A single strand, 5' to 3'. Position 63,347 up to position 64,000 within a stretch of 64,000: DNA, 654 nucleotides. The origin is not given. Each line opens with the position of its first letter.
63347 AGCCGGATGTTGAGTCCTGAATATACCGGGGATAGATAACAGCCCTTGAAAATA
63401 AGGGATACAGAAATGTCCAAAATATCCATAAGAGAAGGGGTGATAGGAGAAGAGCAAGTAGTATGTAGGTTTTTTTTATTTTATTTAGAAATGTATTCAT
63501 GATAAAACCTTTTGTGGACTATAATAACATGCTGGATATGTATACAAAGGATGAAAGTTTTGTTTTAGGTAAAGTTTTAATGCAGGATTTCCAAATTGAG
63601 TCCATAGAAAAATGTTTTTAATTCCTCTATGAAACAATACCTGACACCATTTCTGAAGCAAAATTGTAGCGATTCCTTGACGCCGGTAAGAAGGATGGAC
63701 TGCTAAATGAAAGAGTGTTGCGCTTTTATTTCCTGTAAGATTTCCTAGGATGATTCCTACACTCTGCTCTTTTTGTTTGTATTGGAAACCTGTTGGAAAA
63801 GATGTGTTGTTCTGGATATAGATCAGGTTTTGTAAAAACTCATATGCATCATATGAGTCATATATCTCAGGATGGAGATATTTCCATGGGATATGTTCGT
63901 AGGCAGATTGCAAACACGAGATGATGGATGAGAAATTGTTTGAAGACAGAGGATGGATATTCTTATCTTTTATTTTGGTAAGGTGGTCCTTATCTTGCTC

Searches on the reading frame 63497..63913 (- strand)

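Call 69: search_protein_families(library=pfam, proteins=[window:63497-63913:-], max_evalue=0.00001)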
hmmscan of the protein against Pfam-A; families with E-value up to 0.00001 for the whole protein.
window:63497-63913:- (138 aa): 3 families
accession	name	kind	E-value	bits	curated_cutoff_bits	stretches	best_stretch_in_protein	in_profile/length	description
PF00583.31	Acetyltransf_1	-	1.1e-14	55.1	20.7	1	17-120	15-116/116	Acetyltransferase (GNAT) family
PF13508.13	Acetyltransf_7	-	7.6e-11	42.7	27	1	47-121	10-83/84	Acetyltransferase (GNAT) domain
PF13673.13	Acetyltransf_10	-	3.1e-06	27.6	23.6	1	43-122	34-109/128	Acetyltransferase (GNAT) domain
